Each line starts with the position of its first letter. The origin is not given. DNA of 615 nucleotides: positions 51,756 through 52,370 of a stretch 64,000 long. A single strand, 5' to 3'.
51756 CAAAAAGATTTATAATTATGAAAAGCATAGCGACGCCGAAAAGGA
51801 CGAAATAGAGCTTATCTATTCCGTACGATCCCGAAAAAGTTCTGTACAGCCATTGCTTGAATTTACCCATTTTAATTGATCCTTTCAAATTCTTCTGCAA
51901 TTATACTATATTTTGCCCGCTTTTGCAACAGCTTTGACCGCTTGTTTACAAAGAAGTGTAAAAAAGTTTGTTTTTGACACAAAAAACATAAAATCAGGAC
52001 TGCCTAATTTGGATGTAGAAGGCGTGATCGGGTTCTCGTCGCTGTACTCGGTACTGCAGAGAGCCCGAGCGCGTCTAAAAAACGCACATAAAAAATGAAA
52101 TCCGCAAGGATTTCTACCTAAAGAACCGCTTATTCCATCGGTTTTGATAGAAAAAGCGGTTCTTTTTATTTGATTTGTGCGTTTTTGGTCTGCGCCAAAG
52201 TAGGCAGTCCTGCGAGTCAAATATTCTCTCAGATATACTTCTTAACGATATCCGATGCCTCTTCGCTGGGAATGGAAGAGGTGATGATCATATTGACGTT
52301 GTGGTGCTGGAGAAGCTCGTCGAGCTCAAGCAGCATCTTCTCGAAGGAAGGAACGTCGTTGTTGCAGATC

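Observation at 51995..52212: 218-nt intergenic element folding into a closed three-way junction, supported by plus-strand-only G.U pairs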

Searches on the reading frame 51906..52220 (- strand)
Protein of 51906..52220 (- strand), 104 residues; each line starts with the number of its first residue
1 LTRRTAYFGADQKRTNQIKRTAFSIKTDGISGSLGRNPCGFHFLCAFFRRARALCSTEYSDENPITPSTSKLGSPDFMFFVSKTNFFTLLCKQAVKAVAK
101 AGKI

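Call 45: find_homologous_proteins(query=window:51906-52220:-, max_evalue=10)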
Query window:51906-52220:- (104 aa): 1 proteins with E <= 10 among 1 candidates.
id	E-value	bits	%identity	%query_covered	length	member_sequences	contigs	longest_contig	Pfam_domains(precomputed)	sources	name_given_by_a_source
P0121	2.3e-62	225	98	100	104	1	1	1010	-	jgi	-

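Call 46: find_encoding_contigs(protein=P0121, flank=2000, max_places=5)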
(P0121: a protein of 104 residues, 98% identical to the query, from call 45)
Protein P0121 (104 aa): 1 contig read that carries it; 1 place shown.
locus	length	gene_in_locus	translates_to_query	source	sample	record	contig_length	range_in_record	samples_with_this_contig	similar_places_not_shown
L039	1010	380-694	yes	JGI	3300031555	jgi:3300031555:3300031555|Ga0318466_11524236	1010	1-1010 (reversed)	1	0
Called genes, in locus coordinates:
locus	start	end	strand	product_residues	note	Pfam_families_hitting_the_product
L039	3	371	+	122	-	?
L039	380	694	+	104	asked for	-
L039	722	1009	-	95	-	?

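Call 65: search_protein_representatives(protein=window:51906-52220:-)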
Query: 104 residues. Proteins with E-value up to 0.001 (for the whole library): 4; up to 1e-10: 1; up to 1e-30: 1. The best 4 are listed.
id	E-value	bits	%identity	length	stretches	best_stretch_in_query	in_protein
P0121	7.4e-63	225.0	98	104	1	1-104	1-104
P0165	4.5e-05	39.8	56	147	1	39-79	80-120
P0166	3.6e-04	36.9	54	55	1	13-51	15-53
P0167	8.0e-04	35.8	41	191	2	41-82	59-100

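Call 68: find_encoding_contigs(protein=P0167, flank=10000, max_places=10)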
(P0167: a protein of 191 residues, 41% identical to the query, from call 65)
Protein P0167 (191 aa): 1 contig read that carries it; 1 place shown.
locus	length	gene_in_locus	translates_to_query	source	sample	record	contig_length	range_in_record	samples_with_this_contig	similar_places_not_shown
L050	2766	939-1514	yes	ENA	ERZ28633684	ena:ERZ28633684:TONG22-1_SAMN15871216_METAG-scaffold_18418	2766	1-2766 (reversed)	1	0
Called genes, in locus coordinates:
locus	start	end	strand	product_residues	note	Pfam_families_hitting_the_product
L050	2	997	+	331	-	?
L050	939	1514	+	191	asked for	-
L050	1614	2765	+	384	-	?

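Call 76: list_cluster_members(proteins=[P0165, P0166, P0167, P0121])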
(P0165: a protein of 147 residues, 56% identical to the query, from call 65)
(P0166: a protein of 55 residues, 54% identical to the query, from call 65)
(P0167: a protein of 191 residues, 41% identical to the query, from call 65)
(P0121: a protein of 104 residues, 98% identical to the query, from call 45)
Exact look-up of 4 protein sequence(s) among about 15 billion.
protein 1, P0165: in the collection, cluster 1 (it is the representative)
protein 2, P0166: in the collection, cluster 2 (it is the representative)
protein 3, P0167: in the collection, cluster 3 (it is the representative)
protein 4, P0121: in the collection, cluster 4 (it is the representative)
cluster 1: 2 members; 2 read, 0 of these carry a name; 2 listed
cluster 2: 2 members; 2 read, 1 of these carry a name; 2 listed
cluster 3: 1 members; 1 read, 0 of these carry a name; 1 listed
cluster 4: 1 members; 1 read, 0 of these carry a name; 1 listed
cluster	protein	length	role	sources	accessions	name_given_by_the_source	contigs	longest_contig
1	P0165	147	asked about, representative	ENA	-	-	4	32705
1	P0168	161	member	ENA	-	-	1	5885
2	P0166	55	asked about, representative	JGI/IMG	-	hypothetical protein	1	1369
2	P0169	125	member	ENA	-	-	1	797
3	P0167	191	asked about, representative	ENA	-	-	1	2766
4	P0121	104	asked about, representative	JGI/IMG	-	-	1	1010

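Call 85: search_protein_families(library=pfam, proteins=[L050:2-997:+, L050:1614-2765:+], max_evalue=0.001)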
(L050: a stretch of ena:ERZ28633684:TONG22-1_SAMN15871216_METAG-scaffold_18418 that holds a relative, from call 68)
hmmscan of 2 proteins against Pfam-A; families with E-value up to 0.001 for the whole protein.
L050:2-997:+ (331 aa): 1 family
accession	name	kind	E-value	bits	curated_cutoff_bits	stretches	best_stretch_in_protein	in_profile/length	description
PF00528.27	BPD_transp_1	-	3.9e-11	43.4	26.4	1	68-279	3-151/184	Binding-protein-dependent transport system inner membrane component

L050:1614-2765:+ (384 aa): 1 family
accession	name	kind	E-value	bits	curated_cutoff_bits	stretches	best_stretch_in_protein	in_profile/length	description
PF13802.12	Gal_mutarotas_2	-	8.3e-12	46.2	27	1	74-196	33-177/184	Glycosyl hydrolase 31 N-terminal galactose mutarotase-like domain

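Call 98: search_dna_similar(query=P0165, collection=plasmids, mode=protein, max_evalue=0.1)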
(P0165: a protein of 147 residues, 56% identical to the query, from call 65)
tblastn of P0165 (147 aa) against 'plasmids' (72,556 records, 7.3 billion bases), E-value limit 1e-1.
No match.
